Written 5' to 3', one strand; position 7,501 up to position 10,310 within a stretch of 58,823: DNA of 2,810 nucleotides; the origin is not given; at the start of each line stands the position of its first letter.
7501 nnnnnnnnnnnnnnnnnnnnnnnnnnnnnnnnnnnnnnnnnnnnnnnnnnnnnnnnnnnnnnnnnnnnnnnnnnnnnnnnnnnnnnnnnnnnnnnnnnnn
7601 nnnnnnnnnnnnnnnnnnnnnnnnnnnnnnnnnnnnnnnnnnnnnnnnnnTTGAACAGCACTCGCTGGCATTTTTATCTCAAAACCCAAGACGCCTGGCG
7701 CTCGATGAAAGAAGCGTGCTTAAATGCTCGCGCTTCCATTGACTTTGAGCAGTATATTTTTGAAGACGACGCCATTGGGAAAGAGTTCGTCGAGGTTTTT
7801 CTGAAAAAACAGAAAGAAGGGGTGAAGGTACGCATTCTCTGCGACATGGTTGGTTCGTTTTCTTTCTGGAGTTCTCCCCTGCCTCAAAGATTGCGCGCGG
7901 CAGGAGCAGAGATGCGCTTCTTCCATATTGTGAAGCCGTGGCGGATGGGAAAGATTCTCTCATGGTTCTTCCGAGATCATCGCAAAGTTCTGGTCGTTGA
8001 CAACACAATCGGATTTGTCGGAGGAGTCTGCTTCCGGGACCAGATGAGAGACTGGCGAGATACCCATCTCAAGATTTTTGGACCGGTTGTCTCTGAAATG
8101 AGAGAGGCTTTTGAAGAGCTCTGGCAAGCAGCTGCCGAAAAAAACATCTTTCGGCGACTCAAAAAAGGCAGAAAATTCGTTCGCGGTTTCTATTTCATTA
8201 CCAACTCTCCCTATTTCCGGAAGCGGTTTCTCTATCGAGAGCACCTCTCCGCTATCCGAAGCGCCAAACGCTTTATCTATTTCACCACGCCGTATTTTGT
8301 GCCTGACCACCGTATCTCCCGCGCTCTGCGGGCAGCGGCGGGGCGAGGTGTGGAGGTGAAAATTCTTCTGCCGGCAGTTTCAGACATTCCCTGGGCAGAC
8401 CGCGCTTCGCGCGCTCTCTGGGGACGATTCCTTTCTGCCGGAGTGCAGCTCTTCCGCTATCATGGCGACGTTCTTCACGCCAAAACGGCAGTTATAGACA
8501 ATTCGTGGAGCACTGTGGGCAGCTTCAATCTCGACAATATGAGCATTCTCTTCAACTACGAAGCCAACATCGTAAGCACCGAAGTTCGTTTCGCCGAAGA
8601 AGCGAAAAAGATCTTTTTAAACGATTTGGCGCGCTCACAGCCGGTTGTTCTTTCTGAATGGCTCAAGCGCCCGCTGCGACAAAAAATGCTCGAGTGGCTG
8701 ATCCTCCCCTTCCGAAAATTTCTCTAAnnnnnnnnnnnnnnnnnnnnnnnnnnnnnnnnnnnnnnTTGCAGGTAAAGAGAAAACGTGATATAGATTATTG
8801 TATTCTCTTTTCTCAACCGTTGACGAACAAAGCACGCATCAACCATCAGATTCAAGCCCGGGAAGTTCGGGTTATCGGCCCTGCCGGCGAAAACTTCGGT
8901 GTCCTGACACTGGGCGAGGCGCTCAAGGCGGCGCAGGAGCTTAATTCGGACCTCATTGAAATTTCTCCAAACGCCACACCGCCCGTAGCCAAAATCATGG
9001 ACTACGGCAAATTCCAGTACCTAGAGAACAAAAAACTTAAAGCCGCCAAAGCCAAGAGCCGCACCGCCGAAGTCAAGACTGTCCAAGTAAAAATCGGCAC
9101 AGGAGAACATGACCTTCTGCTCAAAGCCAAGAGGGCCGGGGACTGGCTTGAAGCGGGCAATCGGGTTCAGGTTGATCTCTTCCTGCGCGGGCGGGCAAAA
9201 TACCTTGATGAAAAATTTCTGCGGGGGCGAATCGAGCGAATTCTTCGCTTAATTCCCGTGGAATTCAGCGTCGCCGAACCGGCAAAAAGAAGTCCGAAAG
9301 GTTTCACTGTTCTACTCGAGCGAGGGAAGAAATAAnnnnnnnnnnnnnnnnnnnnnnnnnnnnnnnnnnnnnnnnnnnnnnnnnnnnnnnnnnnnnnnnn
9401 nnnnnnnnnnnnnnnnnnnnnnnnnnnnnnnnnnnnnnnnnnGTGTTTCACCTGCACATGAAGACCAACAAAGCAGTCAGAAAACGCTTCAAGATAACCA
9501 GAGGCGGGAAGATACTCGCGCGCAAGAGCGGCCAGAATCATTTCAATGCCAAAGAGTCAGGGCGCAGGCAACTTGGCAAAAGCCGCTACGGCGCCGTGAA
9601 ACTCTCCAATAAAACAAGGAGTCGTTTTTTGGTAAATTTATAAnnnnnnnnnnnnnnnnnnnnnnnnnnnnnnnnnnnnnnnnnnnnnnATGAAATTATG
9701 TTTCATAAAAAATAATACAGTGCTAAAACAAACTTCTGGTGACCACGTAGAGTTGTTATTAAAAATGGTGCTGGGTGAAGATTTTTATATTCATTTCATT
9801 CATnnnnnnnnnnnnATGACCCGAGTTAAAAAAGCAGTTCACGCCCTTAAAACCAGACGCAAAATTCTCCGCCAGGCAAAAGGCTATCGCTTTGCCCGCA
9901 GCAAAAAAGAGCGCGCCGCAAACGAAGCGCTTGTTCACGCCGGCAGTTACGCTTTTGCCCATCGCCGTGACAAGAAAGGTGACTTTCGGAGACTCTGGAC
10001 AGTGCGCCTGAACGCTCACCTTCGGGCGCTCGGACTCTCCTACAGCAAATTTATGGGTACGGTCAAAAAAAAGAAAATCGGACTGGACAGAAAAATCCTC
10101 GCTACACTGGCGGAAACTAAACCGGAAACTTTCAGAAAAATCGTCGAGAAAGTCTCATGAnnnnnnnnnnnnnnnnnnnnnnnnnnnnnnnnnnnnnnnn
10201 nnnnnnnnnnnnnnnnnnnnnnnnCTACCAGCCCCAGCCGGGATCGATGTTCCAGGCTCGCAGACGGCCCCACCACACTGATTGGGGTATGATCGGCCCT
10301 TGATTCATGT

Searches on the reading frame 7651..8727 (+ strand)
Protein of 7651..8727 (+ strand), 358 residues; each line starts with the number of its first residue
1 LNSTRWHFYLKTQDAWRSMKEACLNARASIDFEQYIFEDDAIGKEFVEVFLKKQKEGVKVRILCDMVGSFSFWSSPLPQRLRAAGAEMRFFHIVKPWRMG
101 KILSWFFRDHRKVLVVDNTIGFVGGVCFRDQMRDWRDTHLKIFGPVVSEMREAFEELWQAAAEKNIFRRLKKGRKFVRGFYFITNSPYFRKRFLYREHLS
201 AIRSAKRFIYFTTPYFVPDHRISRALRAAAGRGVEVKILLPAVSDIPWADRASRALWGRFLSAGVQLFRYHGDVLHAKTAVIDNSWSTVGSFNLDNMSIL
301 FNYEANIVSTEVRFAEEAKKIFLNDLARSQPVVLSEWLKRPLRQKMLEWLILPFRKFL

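Call 83: search_protein_families(library=pfam, proteins=[window:7651-8727:+])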
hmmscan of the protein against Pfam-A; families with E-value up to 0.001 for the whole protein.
window:7651-8727:+ (358 aa): 2 families
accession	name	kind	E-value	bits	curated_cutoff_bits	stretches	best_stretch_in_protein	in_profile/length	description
PF13091.12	PLDc_2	-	1.2e-40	138.9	27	2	200-325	3-131/132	PLD-like domain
PF00614.28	PLDc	-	6.1e-10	39.1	21.9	2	273-296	3-26/28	Phospholipase D Active site motif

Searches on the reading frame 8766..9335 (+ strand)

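Call 75: search_protein_families(library=pfam, proteins=[window:8766-9335:+])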
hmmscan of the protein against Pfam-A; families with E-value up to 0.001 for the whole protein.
window:8766-9335:+ (189 aa): 2 families
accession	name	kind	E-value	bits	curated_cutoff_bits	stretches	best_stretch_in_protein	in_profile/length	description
PF05198.21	IF3_N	-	6.5e-28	97.1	26.9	1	25-94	1-70/70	Translation initiation factor IF-3, N-terminal domain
PF00707.27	IF3_C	-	3e-09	37.1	34.8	1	102-146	2-46/86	Translation initiation factor IF-3, C-terminal domain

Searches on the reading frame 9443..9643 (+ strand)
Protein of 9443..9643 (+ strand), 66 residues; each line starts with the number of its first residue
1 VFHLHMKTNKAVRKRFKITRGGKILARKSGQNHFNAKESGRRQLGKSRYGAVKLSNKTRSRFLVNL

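Call 75: search_protein_families(library=pfam, proteins=[window:9443-9643:+])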
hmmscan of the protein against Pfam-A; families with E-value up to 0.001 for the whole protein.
window:9443-9643:+ (66 aa): 1 family
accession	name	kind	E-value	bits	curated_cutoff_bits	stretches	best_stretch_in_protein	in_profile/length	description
PF01632.24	Ribosomal_L35p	-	5.7e-09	36.7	28.9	1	6-55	3-52/61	Ribosomal protein L35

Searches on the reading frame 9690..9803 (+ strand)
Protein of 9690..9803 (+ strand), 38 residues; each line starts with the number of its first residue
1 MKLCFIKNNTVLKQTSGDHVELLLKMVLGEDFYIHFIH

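Call 79: search_protein_families(library=pfam, max_evalue=1, proteins=[window:9690-9803:+])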
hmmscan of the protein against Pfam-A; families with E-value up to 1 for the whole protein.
seq(38 aa): 0 families

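Call 80: list_cluster_members(proteins=[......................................, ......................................, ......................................, window:9690-9803:+])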
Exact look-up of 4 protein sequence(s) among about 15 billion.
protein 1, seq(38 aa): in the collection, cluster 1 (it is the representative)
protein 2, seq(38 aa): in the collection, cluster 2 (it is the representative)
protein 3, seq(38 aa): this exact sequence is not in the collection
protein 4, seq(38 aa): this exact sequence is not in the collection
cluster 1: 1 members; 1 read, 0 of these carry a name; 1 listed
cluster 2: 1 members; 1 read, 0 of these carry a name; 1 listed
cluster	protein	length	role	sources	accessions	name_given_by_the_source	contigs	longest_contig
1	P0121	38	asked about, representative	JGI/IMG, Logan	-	-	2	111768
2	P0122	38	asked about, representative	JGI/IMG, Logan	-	-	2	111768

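Call 87: search_protein_representatives(protein=window:9690-9803:+)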
Query: 38 residues. Proteins with E-value up to 0.001 (for the whole library): 2; up to 1e-10: 1; up to 1e-30: 0. The best 2 are listed.
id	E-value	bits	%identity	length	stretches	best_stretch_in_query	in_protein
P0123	4.7e-19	80.8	40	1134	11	6-29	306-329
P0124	4.6e-04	35.2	36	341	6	4-24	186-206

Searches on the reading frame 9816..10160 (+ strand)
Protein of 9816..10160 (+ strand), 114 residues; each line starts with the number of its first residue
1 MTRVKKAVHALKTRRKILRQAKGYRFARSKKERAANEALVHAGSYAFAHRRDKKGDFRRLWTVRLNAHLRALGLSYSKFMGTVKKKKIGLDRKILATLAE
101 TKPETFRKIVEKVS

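Call 75: search_protein_families(library=pfam, proteins=[window:9816-10160:+])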
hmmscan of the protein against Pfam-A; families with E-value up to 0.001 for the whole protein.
window:9816-10160:+ (114 aa): 1 family
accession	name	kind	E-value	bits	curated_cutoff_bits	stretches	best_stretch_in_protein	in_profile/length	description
PF00453.23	Ribosomal_L20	-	3.4e-32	111.2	30.8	1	3-109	1-107/107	Ribosomal protein L20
